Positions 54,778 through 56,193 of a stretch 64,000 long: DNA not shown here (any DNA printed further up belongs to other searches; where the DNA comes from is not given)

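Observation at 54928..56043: Membrane-anchored Ig-repeat/He_PIG protein inserted between pilY1 and pilM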

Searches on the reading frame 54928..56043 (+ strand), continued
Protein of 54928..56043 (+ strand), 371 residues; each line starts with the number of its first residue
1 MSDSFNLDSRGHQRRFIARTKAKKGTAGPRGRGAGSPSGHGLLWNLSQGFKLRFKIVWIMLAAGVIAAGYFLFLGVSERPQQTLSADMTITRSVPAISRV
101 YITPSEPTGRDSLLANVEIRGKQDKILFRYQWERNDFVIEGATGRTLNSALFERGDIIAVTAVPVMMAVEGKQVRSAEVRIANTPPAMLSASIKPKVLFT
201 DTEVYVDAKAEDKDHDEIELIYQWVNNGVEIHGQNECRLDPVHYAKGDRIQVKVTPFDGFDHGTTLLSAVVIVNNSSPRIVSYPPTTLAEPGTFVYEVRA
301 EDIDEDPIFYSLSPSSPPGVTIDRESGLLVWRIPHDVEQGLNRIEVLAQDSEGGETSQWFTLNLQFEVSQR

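Call 30: fold_search(model_id=the predicted structure, library=pdb)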
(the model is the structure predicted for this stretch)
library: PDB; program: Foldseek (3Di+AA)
matches with E <= 10: 1635; with E <= 0.001: 288
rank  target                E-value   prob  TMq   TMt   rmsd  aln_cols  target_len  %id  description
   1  6iaa_A                3.6e-08  1.00  0.20  0.12  18.7       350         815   13  hRobo2 ectodomain (released 2019-03-13)
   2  8k3j_A                4.2e-08  1.00  0.24  0.18  12.0       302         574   13  Structure of human CNTN2 immunoglobulin domains 1-6 homo-dimer (released 2024-07-17)
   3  5erp_B                7.0e-08  1.00  0.24  0.22  14.0       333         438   14  Crystal structure of human Desmocollin-2 ectodomain fragment EC2-5 (released 2016-06-15)
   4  5i99                  1.6e-07  1.00  0.28  0.27  12.7       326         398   12  Crystal structure of mouse CNTN3 Ig5-Fn2 domains (released 2016-08-31)
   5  5szr_A                1.6e-07  1.00  0.21  0.19  12.8       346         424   13  Protocadherin Gamma B2 extracellular cadherin domains 3-6 (released 2016-10-19)
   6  8q6t_I                1.8e-07  1.00  0.35  0.15  10.5       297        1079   11  Helical reconstruction of the relaxed thick filament from FIB milled left ventricular mouse myofibrils (released 2023-11-01)
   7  8k53_B                2.2e-07  1.00  0.26  0.19  11.8       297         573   14  Structure of the Dimeric Human CNTN2 Ig 1-6-FNIII 1-2 Domain in an Asymmetric State (released 2023-12-06)
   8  5v5x_B                2.2e-07  1.00  0.20  0.19  12.7       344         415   14  Protocadherin gammaB7 EC3-6 cis-dimer structure (released 2017-11-01)
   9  5szn_A                2.5e-07  1.00  0.20  0.16  13.3       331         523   12  Protocadherin gamma A9 extracellular cadherin domains 1-5 (released 2016-10-19)
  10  6bxu_B                2.6e-07  1.00  0.23  0.26  12.9       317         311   19  Crystal Structure of Mouse Protocadherin-15 EC5-7 I582T (released 2018-12-26)
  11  5w1d                  2.7e-07  1.00  0.25  0.23  13.9       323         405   14  Crystal Structure of Mouse Protocadherin-15 EC4-7 (released 2018-06-06)
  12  5v5x_A                2.7e-07  1.00  0.21  0.19  13.0       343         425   12  Protocadherin gammaB7 EC3-6 cis-dimer structure (released 2017-11-01)
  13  6vg4_A                3.0e-07  1.00  0.22  0.14  13.4       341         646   13  Human protocadherin 10 ectodomain (released 2020-03-11)
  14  8bnq_B                4.1e-07  1.00  0.31  0.35  10.2       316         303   12  Crystal structure of the FnIII-tandem A84-A86 from the A-band of titin (released 2023-04-12)
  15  5szr_B                4.1e-07  1.00  0.20  0.18  13.3       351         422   13  Protocadherin Gamma B2 extracellular cadherin domains 3-6 (released 2016-10-19)
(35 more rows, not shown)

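Call 38: find_related_loci(query=A2, collection=genome_contigs, flank=10000)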
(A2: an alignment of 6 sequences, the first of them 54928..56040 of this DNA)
Query A2 (371 aa) in genome_contigs; peptide patterns used: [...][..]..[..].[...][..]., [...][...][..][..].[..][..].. (x = any residue, [..] = any of these).
153 stretches matched a pattern; 6 encode a relative of the query (tblastn E <= 1e-3); 6 distinct loci.
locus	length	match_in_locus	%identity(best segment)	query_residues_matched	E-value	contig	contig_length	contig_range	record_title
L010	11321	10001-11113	88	1-371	0e+0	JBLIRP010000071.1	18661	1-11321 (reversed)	MAG: bacterium isolate MF1_202303_bin_233 MF1_202303_bin_233_scaffold_71, whole genome shotgun sequence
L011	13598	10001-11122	45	1-370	3e-105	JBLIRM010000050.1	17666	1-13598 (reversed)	MAG: bacterium isolate MG2_202303_bin_300 MG2_202303_bin_300_scaffold_50, whole genome shotgun sequence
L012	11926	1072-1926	35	75-311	2e-25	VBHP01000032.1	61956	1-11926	MAG: Chloroflexi bacterium isolate CF_107 14_1009_16_30cm_scaffold_510, whole genome shotgun sequence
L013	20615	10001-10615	24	121-332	2e-8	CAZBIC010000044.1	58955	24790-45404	MAG TPA_asm: uncultured Bifidobacterium sp. isolate SRP302895_co1_406 genome assembly, contig: NODE_921_length_58955_cov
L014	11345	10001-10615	24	121-332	2e-8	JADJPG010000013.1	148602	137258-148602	MAG: Verrucomicrobia bacterium isolate Fred_18-Q3-R57-64_BATAC.349 tig00015316-10-1487380, whole genome shotgun sequence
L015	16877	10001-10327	28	128-239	5e-6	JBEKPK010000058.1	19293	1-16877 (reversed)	MAG: Bryobacteraceae bacterium isolate SPRUCE 462 SPRUCE_462_58, whole genome shotgun sequence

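Call 43: find_homologous_proteins(query=A3, max_evalue=0.001)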
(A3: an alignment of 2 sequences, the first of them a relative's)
Query A3 (2 sequences) (322 aa, profile of the alignment): 67 proteins with E <= 0.001 among 8000 candidates.
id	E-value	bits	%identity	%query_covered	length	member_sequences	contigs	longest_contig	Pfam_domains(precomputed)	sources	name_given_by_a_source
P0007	9.3e-173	592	29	80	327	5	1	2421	PF17963.8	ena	-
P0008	1.7e-172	592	100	100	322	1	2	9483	PF17963.8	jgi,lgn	jgi:hypothetical protein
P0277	1.2e-147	510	87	100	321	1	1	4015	PF17963.8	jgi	jgi:hypothetical protein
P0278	1.1e-134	467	30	80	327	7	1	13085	PF17963.8,PF05345.19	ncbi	-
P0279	4.4e-98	347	31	65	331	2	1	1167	PF17963.8,PF05345.19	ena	-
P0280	9.4e-97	343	28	66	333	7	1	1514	PF17963.8,PF05345.19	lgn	-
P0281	1.9e-95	338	29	80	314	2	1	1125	PF17963.8,PF05345.19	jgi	jgi:hypothetical protein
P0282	7.6e-95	336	32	65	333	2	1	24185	PF17963.8,PF05345.19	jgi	jgi:hypothetical protein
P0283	9.9e-94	333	30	80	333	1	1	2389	PF17963.8,PF05345.19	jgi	-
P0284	1.3e-93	332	31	79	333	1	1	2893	PF05345.19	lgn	-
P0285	2.7e-92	328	59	94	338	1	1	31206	PF17963.8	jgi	jgi:hypothetical protein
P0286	6.5e-91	323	59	94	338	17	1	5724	PF17963.8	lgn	-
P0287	8.9e-91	323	64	80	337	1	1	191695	PF17963.8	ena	-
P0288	3.1e-89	318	30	52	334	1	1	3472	PF17963.8,PF05345.19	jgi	jgi:hypothetical protein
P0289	6.4e-85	304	55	98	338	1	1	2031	PF17963.8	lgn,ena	-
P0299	1.8e-70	256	48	94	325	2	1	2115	PF17963.8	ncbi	ncbi:MAG: hypothetical protein WBA34_05515, partial [Candidatus Deferrimicrobiaceae bacterium]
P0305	1.7e-62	230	40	96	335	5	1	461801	PF17963.8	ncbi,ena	-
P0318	1.2e-53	201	28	66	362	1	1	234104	PF17963.8,PF05345.19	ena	-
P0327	1.2e-40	158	33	66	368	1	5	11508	PF17963.8,PF05345.19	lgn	-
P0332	6.5e-36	142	32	72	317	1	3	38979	PF17963.8,PF05345.19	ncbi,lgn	-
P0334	4.3e-35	140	31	89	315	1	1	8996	PF17963.8,PF05345.19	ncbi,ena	ncbi:MAG: putative Ig domain-containing protein [Deltaproteobacteria bacterium]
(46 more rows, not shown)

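Call 44: find_encoding_contigs(protein=P0305, flank=9000, max_places=1)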
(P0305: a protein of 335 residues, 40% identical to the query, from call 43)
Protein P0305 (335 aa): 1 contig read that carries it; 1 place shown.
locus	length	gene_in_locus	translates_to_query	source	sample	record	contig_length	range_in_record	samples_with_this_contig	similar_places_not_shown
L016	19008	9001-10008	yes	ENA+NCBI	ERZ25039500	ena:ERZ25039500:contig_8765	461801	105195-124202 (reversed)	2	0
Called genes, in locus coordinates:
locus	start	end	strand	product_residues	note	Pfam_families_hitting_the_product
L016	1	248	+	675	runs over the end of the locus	PF02629:CoA_binding, PF13380:CoA_binding_2, PF13607:Succ_CoA_lig, PF19045:Ligase_CoA_2, PF13549:ATP-grasp_5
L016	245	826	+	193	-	PF05222:AlaDh_PNT_N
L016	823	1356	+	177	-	PF01262:AlaDh_PNT_C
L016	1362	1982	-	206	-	PF01121:CoaE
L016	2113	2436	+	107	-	PF14864:Alkyl_sulf_C (weak), PF02036:SCP2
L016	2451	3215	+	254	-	PF02146:SIR2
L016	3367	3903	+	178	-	PF07963:N_methyl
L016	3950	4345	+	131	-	-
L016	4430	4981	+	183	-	-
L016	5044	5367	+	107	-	PF16074:PilW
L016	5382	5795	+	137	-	PF14341:PilX_N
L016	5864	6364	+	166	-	-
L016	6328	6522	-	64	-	-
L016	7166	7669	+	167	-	-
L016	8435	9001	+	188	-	-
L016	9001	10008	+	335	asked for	PF17963:Big_9 (weak)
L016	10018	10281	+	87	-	-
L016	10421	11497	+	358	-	PF04551:GcpE, PF26540:GcpE_C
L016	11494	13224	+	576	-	PF00587:tRNA-synt_2b, PF04073:tRNA_edit, PF03129:HGTP_anticodon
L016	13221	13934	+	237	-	PF00215:OMPdecase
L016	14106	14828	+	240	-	PF08032:SpoU_sub_bind (weak), PF00588:SpoU_methylase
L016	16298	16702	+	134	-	PF03144:GTP_EFTU_D2 (weak), PF03143:GTP_EFTU_D3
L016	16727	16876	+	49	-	PF00471:Ribosomal_L33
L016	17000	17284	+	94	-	PF00584:SecE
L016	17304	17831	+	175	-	PF02357:NusG, PF00467:KOW (weak)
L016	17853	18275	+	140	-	PF03946:Ribosomal_L11_N, PF00298:Ribosomal_L11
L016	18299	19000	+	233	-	PF00687:Ribosomal_L1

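Call 45: find_encoding_contigs(protein=P0318, flank=9000, max_places=1)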
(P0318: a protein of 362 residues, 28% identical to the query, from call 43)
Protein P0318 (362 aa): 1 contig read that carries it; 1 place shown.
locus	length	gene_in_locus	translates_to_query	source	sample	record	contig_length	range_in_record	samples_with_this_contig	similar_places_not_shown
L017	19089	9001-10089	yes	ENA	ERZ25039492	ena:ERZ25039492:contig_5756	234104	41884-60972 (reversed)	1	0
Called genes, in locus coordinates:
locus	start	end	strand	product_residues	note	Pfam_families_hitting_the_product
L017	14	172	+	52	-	-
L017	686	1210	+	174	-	PF00482:T2SSF (weak)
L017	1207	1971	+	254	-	PF00482:T2SSF, PF25323:6TM_PilS (weak)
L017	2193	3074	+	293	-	PF00512:HisKA, PF02518:HATPase_c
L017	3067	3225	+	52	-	PF00072:Response_reg (weak)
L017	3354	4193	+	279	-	PF00158:Sigma54_activat (faint)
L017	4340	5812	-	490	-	-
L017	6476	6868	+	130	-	-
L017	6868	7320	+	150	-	PF07963:N_methyl (weak)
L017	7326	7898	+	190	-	PF07963:N_methyl (weak)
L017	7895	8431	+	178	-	-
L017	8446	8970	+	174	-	-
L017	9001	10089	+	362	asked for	PF17963:Big_9 (faint), PF05345:He_PIG (faint)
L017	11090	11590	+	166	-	-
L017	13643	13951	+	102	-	-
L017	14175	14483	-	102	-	PF25601:AAA_lid_14 (weak)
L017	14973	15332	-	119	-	-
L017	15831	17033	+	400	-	PF11104:PilM_2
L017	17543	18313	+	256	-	-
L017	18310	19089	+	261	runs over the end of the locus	-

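Call 46: find_encoding_contigs(protein=P0287, flank=9000, max_places=1)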
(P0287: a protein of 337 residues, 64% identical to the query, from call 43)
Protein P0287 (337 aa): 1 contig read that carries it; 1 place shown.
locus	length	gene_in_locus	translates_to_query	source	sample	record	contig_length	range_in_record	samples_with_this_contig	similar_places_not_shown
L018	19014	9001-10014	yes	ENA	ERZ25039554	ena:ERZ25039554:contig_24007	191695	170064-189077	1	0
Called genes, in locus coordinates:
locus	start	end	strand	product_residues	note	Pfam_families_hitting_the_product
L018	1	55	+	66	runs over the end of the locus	PF00313:CSD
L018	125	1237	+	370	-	PF05222:AlaDh_PNT_N, PF01262:AlaDh_PNT_C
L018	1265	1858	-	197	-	PF01121:CoaE, PF13238:AAA_18 (weak)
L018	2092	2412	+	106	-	PF14864:Alkyl_sulf_C, PF02036:SCP2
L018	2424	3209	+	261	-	PF02146:SIR2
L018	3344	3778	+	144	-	PF07963:N_methyl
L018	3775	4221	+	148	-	PF07963:N_methyl (faint)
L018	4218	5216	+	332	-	PF07963:N_methyl, PF16074:PilW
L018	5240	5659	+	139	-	PF14341:PilX_N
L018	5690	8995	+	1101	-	PF05567:T4P_PilY1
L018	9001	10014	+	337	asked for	PF17963:Big_9 (weak)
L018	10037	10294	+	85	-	-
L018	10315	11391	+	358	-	PF04551:GcpE, PF26540:GcpE_C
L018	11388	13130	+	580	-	PF00587:tRNA-synt_2b, PF04073:tRNA_edit, PF03129:HGTP_anticodon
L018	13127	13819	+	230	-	PF00215:OMPdecase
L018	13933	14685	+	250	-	PF08032:SpoU_sub_bind (weak), PF00588:SpoU_methylase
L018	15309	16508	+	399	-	PF00009:GTP_EFTU, PF03144:GTP_EFTU_D2, PF03143:GTP_EFTU_D3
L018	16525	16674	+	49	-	PF00471:Ribosomal_L33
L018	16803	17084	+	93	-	PF00584:SecE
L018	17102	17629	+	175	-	PF02357:NusG, PF00467:KOW (weak)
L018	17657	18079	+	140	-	PF03946:Ribosomal_L11_N, PF00298:Ribosomal_L11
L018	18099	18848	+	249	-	PF00687:Ribosomal_L1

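Call 47: find_encoding_contigs(protein=P0332, flank=9000, max_places=1)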
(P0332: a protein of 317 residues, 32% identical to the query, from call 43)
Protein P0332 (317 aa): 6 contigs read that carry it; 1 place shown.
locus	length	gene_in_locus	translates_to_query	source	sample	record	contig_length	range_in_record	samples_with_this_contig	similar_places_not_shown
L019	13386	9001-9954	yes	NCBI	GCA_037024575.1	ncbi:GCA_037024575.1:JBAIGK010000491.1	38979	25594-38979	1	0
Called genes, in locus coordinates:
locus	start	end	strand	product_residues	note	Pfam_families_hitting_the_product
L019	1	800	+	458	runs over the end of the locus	PF00072:Response_reg, PF00158:Sigma54_activat, PF14532:Sigma54_activ_2, PF00004:AAA (weak), PF07728:AAA_5 (weak), PF25601:AAA_lid_14, PF02954:HTH_8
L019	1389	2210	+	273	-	-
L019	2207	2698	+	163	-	PF07963:N_methyl, PF12019:GspH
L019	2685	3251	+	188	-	PF07963:N_methyl (weak)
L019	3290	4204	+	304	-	PF07963:N_methyl (weak), PF16074:PilW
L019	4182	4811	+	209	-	-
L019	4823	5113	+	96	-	-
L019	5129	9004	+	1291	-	PF28373:PilY1_homolog_dom, PF05567:T4P_PilY1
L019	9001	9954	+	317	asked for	PF05345:He_PIG, PF17963:Big_9 (weak)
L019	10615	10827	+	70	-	PF13560:HTH_31, PF01381:HTH_3, PF13443:HTH_26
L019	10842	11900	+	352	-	PF11104:PilM_2, PF05134:T2SSL (weak), PF14450:FtsA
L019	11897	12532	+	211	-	PF05137:PilN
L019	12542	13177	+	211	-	PF04350:PilO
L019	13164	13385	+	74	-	?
